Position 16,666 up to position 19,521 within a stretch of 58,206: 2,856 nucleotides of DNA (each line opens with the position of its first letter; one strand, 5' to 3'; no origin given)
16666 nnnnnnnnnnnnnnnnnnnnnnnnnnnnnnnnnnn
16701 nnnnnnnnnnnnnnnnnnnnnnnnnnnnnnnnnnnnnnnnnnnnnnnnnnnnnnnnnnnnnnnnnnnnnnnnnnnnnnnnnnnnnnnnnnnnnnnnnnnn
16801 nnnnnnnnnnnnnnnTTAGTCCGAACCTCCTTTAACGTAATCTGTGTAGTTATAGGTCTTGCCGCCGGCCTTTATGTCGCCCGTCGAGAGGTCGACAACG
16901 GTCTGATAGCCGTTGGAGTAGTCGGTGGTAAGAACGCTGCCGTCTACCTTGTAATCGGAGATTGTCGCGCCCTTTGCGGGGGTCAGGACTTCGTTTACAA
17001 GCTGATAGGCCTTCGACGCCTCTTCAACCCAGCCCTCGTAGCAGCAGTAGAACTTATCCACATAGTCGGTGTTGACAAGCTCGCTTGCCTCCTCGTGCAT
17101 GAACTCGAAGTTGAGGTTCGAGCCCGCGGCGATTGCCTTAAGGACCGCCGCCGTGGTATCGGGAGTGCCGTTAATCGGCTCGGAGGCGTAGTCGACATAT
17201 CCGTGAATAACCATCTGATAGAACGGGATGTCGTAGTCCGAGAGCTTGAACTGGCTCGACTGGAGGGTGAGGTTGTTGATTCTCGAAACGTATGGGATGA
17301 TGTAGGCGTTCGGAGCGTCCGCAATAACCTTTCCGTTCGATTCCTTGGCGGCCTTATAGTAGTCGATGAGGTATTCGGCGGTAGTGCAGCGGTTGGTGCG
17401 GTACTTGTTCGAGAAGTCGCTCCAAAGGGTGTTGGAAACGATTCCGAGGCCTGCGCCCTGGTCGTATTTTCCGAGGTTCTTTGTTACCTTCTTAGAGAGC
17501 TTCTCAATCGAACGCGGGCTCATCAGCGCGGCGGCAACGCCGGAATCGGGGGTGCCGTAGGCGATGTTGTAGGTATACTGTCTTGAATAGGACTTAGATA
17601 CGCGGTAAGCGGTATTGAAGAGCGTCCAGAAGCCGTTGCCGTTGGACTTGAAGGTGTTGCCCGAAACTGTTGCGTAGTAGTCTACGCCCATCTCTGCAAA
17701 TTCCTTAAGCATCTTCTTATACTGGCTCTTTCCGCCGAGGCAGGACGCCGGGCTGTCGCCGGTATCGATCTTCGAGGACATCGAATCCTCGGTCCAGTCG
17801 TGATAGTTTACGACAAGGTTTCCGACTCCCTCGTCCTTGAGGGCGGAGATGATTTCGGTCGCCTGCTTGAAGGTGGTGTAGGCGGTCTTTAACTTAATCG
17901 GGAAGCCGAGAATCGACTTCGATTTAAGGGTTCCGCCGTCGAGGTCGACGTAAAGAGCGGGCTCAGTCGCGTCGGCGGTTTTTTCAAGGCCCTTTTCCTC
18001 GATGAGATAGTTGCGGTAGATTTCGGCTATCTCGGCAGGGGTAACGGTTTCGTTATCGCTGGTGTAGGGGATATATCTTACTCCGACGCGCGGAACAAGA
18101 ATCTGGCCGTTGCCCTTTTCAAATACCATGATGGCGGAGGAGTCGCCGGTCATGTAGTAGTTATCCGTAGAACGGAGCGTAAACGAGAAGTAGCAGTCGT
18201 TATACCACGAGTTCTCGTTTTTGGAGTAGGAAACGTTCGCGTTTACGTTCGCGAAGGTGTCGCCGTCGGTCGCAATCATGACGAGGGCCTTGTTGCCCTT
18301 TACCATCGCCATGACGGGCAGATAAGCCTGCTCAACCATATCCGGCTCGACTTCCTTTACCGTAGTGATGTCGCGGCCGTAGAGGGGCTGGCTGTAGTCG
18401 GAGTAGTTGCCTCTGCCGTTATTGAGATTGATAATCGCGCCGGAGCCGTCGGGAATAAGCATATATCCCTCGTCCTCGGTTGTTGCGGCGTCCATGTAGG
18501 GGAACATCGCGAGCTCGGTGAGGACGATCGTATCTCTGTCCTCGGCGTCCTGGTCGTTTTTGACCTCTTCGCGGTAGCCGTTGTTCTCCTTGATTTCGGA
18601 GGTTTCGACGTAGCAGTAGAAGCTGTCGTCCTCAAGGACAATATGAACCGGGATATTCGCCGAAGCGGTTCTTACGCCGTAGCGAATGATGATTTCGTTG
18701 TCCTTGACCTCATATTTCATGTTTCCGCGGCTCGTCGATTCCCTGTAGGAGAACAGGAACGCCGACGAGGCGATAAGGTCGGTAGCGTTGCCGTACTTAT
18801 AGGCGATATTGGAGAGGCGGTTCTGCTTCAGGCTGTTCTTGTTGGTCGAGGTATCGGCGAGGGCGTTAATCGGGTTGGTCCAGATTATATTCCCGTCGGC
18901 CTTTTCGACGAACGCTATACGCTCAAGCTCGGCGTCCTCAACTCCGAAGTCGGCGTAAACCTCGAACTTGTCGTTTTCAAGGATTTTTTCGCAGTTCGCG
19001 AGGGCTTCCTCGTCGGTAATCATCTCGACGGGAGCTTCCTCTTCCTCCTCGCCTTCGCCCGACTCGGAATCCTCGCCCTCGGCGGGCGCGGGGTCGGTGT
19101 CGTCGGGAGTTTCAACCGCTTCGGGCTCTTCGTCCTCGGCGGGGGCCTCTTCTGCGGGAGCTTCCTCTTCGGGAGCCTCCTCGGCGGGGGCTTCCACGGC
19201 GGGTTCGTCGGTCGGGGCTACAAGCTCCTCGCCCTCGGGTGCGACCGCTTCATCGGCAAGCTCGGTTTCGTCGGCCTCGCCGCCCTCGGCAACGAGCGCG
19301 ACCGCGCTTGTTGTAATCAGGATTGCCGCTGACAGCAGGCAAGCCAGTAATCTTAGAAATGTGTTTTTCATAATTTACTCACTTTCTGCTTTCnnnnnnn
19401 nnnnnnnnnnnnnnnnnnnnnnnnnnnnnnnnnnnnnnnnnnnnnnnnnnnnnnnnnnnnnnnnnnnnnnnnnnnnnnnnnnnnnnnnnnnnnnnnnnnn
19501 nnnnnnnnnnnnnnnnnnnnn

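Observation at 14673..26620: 12-kb operon: one giant binding protein, two complete MalF/MalG permease pairs and three non-transporter membrane or secreted proteins, with no importer-type ATPase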

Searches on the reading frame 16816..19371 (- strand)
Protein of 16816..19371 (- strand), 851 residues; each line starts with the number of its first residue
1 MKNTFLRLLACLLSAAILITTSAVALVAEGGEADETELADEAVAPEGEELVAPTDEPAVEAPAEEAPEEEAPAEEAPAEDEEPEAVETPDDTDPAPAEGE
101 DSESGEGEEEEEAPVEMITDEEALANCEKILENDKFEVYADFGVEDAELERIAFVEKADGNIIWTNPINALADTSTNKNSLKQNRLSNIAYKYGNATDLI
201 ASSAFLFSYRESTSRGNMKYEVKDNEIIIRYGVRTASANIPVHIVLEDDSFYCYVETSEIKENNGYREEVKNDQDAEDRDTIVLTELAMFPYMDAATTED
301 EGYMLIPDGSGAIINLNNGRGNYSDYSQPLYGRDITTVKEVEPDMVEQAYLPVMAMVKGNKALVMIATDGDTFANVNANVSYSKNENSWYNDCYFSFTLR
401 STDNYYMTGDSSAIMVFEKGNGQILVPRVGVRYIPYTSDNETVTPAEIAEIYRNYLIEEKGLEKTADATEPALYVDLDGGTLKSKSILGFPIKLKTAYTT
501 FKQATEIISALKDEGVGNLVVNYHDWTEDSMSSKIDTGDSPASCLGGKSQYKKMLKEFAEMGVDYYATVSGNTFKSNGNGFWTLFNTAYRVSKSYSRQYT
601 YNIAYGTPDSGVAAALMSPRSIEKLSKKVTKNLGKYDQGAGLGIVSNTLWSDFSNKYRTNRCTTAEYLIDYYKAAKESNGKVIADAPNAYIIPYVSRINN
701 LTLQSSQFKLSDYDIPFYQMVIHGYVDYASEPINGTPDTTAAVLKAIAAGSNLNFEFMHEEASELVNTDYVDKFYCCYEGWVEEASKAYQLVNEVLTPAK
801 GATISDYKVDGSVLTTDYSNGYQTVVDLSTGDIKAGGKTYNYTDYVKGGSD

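Call 4: search_protein_families(library=pfam, proteins=[window:16816-19371:-], max_evalue=0.01)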
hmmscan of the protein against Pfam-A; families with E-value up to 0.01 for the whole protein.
window:16816-19371:- (851 aa): 1 family
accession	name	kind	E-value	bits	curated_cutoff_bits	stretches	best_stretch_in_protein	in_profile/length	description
PF18952.6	DUF5696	-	1.2e-139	467.1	25.6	1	219-845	3-612/612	Family of unknown function (DUF5696)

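Call 5: search_protein_families(library=ncbifam, proteins=[window:16816-19371:-], max_evalue=0.01)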
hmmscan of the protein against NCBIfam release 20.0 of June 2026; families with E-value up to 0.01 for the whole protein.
window:16816-19371:- (851 aa): 0 families

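Call 9: search_solved_structures(query=window:16816-19371:-, max_evalue=1)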
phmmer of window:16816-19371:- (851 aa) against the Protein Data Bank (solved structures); distinct sequences matched with E-value up to 1: 0.

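Call 11: find_encoding_contigs(protein=window:16816-19371:-, flank=10000, max_places=4)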
Protein window:16816-19371:- (851 aa): no gene with exactly this product is on record in the collection.
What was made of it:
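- Tried and rejected: The protein is not on record (call 11).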

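Call 12: find_homologous_proteins(query=window:16816-19371:-, max_evalue=0.00001)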
Query window:16816-19371:- (851 aa): 162 proteins with E <= 0.00001 among 8000 candidates; the best 120 are listed.
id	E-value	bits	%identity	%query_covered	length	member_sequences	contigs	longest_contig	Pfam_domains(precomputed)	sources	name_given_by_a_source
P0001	0.0e+0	1905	100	100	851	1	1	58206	PF18952.7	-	-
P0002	0.0e+0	1501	77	100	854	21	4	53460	PF18952.7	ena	-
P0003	0.0e+0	1291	69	100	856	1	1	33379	PF18952.7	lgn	-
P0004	0.0e+0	1278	67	100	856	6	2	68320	PF18952.7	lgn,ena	-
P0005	0.0e+0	1274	69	100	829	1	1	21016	PF18952.7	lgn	-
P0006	0.0e+0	1265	68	100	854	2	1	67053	PF18952.7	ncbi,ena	-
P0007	0.0e+0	1259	71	88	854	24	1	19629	PF18952.7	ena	-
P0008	0.0e+0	1258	69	98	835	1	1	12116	PF18952.7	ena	-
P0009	0.0e+0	1258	68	95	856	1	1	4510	PF18952.7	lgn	-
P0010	0.0e+0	1242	67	100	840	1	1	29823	PF18952.7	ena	-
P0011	0.0e+0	1242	67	100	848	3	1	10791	PF18952.7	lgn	-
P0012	0.0e+0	1235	66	100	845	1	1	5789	PF18952.7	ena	-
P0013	0.0e+0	1235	71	89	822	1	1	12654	PF18952.7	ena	-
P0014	0.0e+0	1215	71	88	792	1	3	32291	PF18952.7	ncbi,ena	-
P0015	0.0e+0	1215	65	100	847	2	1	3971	PF18952.7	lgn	-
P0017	0.0e+0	1199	68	88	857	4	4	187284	PF18952.7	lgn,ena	-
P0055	7.7e-295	999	54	100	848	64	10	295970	PF18952.7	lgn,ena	-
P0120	2.7e-131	458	37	84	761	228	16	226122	PF18952.7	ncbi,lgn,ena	-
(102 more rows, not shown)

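Call 13: find_encoding_contigs(protein=P0017, flank=10000, max_places=1)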
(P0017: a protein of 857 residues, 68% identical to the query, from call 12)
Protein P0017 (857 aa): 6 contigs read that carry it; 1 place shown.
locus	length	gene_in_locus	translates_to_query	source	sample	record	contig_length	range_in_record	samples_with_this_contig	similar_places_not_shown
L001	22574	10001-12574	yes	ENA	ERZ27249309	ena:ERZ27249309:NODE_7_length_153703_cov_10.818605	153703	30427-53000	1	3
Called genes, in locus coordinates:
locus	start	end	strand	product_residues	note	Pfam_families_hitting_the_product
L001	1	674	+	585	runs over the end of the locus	-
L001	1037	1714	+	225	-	PF02463:SMC_N (weak), PF00005:ABC_tran, PF13304:AAA_21 (faint)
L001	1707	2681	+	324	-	PF00005:ABC_tran, PF02463:SMC_N (weak), PF13304:AAA_21 (faint)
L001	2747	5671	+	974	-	PF01547:SBP_bac_1, PF13416:SBP_bac_8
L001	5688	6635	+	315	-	PF00528:BPD_transp_1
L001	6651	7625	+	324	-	-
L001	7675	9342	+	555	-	PF01436:NHL (faint)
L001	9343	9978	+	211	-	PF04893:Yip1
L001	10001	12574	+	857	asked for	PF18952:DUF5696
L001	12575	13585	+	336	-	PF00528:BPD_transp_1 (weak)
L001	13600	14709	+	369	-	PF00528:BPD_transp_1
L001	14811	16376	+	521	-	PF02156:Glyco_hydro_26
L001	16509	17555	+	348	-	PF25967:RND-MFP_C (weak), PF25975:CzcB_C (weak), PF25989:YknX_C (faint)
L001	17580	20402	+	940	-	PF02687:FtsX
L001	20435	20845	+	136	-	-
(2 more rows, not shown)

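Call 14: find_encoding_contigs(protein=P0055, flank=10000, max_places=1)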
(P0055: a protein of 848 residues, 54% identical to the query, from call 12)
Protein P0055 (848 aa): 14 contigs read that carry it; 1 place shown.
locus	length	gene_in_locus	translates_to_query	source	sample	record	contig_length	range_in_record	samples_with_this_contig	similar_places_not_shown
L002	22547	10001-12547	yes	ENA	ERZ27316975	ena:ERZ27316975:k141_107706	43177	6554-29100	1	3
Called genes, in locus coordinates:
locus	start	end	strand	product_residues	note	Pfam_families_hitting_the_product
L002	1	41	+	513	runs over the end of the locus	-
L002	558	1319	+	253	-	PF00005:ABC_tran, PF02463:SMC_N (faint), PF13304:AAA_21 (faint)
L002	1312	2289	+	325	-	PF02463:SMC_N, PF00005:ABC_tran, PF13304:AAA_21 (faint)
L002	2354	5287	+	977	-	PF01547:SBP_bac_1, PF13416:SBP_bac_8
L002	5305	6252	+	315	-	PF00528:BPD_transp_1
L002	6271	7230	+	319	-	PF00528:BPD_transp_1 (faint)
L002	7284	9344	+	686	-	PF01436:NHL (faint), PF00515:TPR_1 (faint), PF07719:TPR_2 (faint), PF13181:TPR_8 (faint)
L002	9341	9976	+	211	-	PF04893:Yip1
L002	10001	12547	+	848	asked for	PF18952:DUF5696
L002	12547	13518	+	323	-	PF00528:BPD_transp_1 (weak)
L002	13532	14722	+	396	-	PF00528:BPD_transp_1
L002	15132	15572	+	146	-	PF13673:Acetyltransf_10, PF00583:Acetyltransf_1, PF13508:Acetyltransf_7 (weak)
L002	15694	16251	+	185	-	PF02632:BioY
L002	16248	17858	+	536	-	PF16990:CBM_35 (weak), PF02156:Glyco_hydro_26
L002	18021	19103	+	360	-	PF25917:BSH_RND (faint), PF25967:RND-MFP_C (weak), PF25975:CzcB_C (weak)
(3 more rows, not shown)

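Call 15: find_encoding_contigs(protein=P0120, flank=10000, max_places=1)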
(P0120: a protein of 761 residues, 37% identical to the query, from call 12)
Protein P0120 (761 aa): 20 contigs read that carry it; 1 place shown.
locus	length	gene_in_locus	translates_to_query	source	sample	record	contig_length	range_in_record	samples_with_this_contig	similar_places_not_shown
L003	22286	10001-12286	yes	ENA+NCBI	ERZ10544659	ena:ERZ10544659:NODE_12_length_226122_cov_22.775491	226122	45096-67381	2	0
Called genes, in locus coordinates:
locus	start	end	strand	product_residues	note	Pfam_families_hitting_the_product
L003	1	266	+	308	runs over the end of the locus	-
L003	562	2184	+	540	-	-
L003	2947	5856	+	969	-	PF16990:CBM_35 (faint), PF01547:SBP_bac_1, PF13416:SBP_bac_8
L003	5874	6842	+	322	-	-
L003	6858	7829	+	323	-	PF00528:BPD_transp_1 (weak)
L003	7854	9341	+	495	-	PF01436:NHL (faint), PF00515:TPR_1 (faint), PF07719:TPR_2 (faint)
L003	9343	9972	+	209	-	PF04893:Yip1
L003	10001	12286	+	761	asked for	PF18952:DUF5696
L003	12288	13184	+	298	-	-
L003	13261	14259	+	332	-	PF00528:BPD_transp_1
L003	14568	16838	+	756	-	PF14498:Glyco_hyd_65N_2, PF22124:Glyco_hydro_95_cat, PF21307:Glyco_hydro_95_C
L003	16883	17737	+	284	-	PF12784:PDDEXK_2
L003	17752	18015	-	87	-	-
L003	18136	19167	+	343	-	PF04041:Glyco_hydro_130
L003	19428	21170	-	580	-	PF05833:NFACT_N, PF05670:NFACT-R_1, PF18297:NFACT-R_2 (weak)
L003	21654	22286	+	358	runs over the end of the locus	PF03444:WHD_HrcA (weak), PF01628:HrcA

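Call 20: find_related_loci(query=A1, collection=genome_contigs, flank=10000)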
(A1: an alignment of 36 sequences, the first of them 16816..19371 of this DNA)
Query A1 (851 aa) in genome_contigs; peptide patterns used: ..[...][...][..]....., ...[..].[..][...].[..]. (x = any residue, [..] = any of these).
599 stretches matched a pattern (row limit reached: there are more); 587 encode a relative of the query (tblastn E <= 1e-3); the best 80 are kept; 79 distinct loci.
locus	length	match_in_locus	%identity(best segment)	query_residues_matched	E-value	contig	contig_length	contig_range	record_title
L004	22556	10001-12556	79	1-851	0e+0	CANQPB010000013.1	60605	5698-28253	MAG: uncultured Clostridia bacterium isolate Lapin-012__bin74 genome assembly, contig: Lapin-012__NODE_950_length_60605_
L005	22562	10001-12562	68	1-851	0e+0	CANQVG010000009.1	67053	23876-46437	MAG: uncultured Clostridia bacterium isolate Lapin-033__bin32 genome assembly, contig: Lapin-033__NODE_282_length_67053_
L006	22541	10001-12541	68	1-851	0e+0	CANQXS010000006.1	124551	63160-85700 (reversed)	MAG: uncultured Clostridia bacterium isolate Lapin-032__bin131 genome assembly, contig: Lapin-032__NODE_227_length_12455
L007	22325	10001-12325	70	1-849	0e+0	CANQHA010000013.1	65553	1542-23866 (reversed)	MAG: uncultured Clostridia bacterium isolate Lapin-028__bin48 genome assembly, contig: Lapin-028__NODE_376_length_65553_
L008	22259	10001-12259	69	103-849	0e+0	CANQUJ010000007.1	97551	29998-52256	MAG: uncultured Clostridia bacterium isolate Lapin-023__bin62 genome assembly, contig: Lapin-023__NODE_275_length_97551_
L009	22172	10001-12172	63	115-845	0e+0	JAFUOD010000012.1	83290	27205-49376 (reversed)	MAG: Oscillospiraceae bacterium isolate RGIG4672 Roe_deer_Rectum-5__c1863, whole genome shotgun sequence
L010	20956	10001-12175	62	115-845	0e+0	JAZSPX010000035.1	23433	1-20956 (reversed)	MAG: Candidatus Faeciplasma sp. isolate T1900044545_TS20190011.MAGScoT_cleanbin_000030 SGB_123_k141_3204367, whole genom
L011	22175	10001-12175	56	118-849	0e+0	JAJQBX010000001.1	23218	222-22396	MAG: Oscillospiraceae bacterium isolate C.5_3 NODE_275_length_23218_cov_98.220826, whole genome shotgun sequence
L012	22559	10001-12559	52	1-849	0e+0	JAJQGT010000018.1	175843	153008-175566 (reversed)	MAG: Oscillospiraceae bacterium isolate U.3_2 NODE_7_length_175843_cov_43.747195, whole genome shotgun sequence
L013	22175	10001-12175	56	118-849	0e+0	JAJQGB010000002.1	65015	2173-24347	MAG: Oscillospiraceae bacterium isolate U.10_1 NODE_27_length_65015_cov_47.560976, whole genome shotgun sequence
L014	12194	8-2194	54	115-849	0e+0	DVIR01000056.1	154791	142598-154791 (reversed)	MAG TPA_asm: Candidatus Faeciplasma gallinarum isolate CHK157-1446 CHK157__C287442_L154791_ERR2241945, whole genome shot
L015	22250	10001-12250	69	101-851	0e+0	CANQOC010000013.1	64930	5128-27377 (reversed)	MAG: uncultured Clostridia bacterium isolate Lapin-033__bin33 genome assembly, contig: Lapin-033__NODE_295_length_64930_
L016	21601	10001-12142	43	115-850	3e-174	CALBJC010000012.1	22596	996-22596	MAG TPA_asm: uncultured Clostridia bacterium isolate SRR6425804_bin.58_CONCOCT_v1.1_MAG genome assembly, contig: ERZ1767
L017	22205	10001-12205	40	103-841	1e-158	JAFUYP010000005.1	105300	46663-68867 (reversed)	MAG: Ruminococcus sp. isolate RGIG4944 Roe_deer_Rumen-3__c1877, whole genome shotgun sequence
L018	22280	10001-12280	39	90-851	1e-154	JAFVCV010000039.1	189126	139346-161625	MAG: Ruminococcus sp. isolate RGIG5054 Roe_deer_Rumen.Co__c915310, whole genome shotgun sequence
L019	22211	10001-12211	39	108-849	3e-150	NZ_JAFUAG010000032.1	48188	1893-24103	MAG: Ruminococcus sp. isolate RGIG4311 Roe_deer_Duodenum-2__c1421, whole genome shotgun sequence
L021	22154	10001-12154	39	116-839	1e-149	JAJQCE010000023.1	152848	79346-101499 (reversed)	MAG: Ruminococcus sp. isolate C.6_3 NODE_15_length_152848_cov_49.735741, whole genome shotgun sequence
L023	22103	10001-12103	40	111-819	1e-146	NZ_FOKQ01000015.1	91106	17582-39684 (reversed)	Ruminococcus albus strain AR67, whole genome shotgun sequence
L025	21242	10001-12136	38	108-846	1e-144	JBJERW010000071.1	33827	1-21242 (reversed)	MAG: Huintestinicola sp. isolate PUUB48_bin.018 NODE_455_length_33827_cov_15.148377, whole genome shotgun sequence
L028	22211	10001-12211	39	118-849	6e-144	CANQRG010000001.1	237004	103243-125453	MAG: uncultured Clostridia bacterium isolate Lapin-008__bin49 genome assembly, contig: Lapin-008__NODE_20_length_237004_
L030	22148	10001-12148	38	117-839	2e-142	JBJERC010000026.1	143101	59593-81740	MAG: Oscillospiraceae bacterium isolate LOHA14_bin.027 NODE_20_length_143101_cov_11.263978, whole genome shotgun sequenc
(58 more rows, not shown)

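Call 32: predict_structure(alignment_id=A1)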
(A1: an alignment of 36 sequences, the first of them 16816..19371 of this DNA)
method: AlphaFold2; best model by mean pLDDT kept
length: 851 residues; sequences in the alignment: 36
mean_pLDDT: 76.5   pTM: 0.79
mean pLDDT of the five models: 76.5, 75.3, 74.0, 73.4, 72.2
residues with pLDDT >= 90: 414; 70-90: 178; 50-70: 93; < 50: 166
segments of 3 or more residues with pLDDT < 50: 20-113, 336-339, 527-540, 573-616, 764-767, 849-851
pLDDT, mean of each block of 10 residues (from residue 1): 63 59 32 26 28 32 30 32 28 27 28 72 93 95 82 93 95 91 95 90 93 93 94 95 95 96 84 71 94 95 93 91 86 59 66 97 96 93 87 94 62 69 87 96 96 96 90 90 62 70 94 95 64 40 71 93 86 42 29 37 36 54 78 84 78 71 90 92 93 94 78 93 96 88 95 91 52 75 93 95 95 96 96 94 72 38
secondary structure, 60 per line:
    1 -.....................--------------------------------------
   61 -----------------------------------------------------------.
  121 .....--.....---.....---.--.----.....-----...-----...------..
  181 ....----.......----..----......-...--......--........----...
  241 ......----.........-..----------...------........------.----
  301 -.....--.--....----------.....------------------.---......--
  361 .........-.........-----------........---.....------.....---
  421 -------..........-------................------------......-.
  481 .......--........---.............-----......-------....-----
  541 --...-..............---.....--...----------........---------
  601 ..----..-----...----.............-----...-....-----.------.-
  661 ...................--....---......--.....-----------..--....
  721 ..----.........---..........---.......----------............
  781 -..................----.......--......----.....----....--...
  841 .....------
elements in order (helices of 4 or more, strands of 3 or more residues): H2-22 H120-125 E128-132 E136-140 E152-156 E162-164 H179-184 E189-195 H208-211 E218-223 E226-233 E238-246 E251-256 E282-289 E302-306 E312-315 E326-330 E353-358 E361-369 E374-379 E391-398 E402-406 E413-417 E428-437 H445-460 E473-478 E480-487 E490-497 H501-513 E519-524 H532-535 H547-560 E564-568 H584-591 H621-633 E639-641 H643-646 H661-679 E682-685 H689-694 E697-701 H717-722 E727-732 H739-748 E752-758 H769-776 H782-799 E804-810 E813-818 E823-827 E832-835 E838-841 H842-845
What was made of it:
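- On GH129/GH101-like glycoside hydrolase (DUF5696): AF2 model with pTM 0.79 (call 32).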

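Call 34: fold_search(model_id=the predicted structure, library=pdb)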
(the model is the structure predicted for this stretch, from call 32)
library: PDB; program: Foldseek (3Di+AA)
matches with E <= 10: 1416; with E <= 0.001: 167
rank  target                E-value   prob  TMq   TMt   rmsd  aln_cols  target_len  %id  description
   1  5opq_A                1.2e-25  1.00  0.54  0.68   6.8       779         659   14  A 3,6-anhydro-D-galactosidase produced by Zobellia galactanivorans. This is an exo-lytic enzyme that hydrolyzes termin (released 2017-11-29)
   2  8rzk_A                3.9e-25  1.00  0.53  0.66   7.0       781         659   14  The Michaelis complex of ZgGH129 D486N from Zobellia galactanivorans with neo-b/k-oligo-carrageenan tetrasaccharide (b (released 2024-07-31)
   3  5opq_D                6.3e-25  1.00  0.54  0.68   7.1       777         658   14  A 3,6-anhydro-D-galactosidase produced by Zobellia galactanivorans. This is an exo-lytic enzyme that hydrolyzes termin (released 2017-11-29)
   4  5wzn_A                3.1e-21  1.00  0.51  0.67   6.9       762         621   12  Alpha-N-acetylgalactosaminidase NagBb from Bifidobacterium bifidum - GalNAc complex (released 2017-06-07)
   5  5wzp_B                6.5e-21  1.00  0.51  0.69   6.5       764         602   11  Alpha-N-acetylgalactosaminidase NagBb from Bifidobacterium bifidum - ligand free (released 2017-06-07)
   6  5wzq_A                7.6e-21  1.00  0.51  0.68   7.5       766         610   11  Alpha-N-acetylgalactosaminidase NagBb from Bifidobacterium bifidum - quadruple mutant (released 2017-06-07)
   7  5wzq_B                8.9e-21  1.00  0.51  0.69   7.5       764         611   12  Alpha-N-acetylgalactosaminidase NagBb from Bifidobacterium bifidum - quadruple mutant (released 2017-06-07)
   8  5wzp_A                1.2e-20  1.00  0.50  0.68   7.5       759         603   12  Alpha-N-acetylgalactosaminidase NagBb from Bifidobacterium bifidum - ligand free (released 2017-06-07)
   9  5wzr_B                1.8e-20  1.00  0.52  0.67   6.9       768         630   12  Alpha-N-acetylgalactosaminidase NagBb from Bifidobacterium bifidum - Gal-NHAc-DNJ complex (released 2017-06-07)
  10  5wzr_A                6.0e-20  1.00  0.53  0.68   7.2       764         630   12  Alpha-N-acetylgalactosaminidase NagBb from Bifidobacterium bifidum - Gal-NHAc-DNJ complex (released 2017-06-07)
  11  5wzn_B                6.0e-20  1.00  0.51  0.67   7.4       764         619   12  Alpha-N-acetylgalactosaminidase NagBb from Bifidobacterium bifidum - GalNAc complex (released 2017-06-07)
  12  6qev_B                7.9e-17  1.00  0.37  0.26  10.8       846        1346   11  EngBF DARPin Fusion 4b B6 (released 2019-11-06)
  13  6qfk_A                1.8e-16  1.00  0.42  0.29   9.2       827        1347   11  EngBF DARPin Fusion 4b G10 (released 2019-11-06)
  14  6sh9_B                3.3e-16  1.00  0.40  0.28  10.2       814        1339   12  EngBF DARPin Fusion 4b D12 (released 2019-11-06)
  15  8a19_A                4.5e-16  1.00  0.41  0.28   9.4       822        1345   12  Structure of a leucinostatin derivative determined by host lattice display : L1E4V1 construct (released 2022-12-07)
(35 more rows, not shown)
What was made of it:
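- On GH129/GH101-like glycoside hydrolase (DUF5696): Foldseek gives 5opq at 1.2e-25 and 5wzn at 3e-21 (call 34).
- Closest known: GH129 and GH101 glycoside hydrolases. Same: Foldseek gives E=1e-25 to 1e-15 (call 34).
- The DUF5696 AF2 model (pTM 0.79, call 32) matches GH129 at E=1e-25 with TM 0.68, and GH101 at 1e-15 (call 34).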
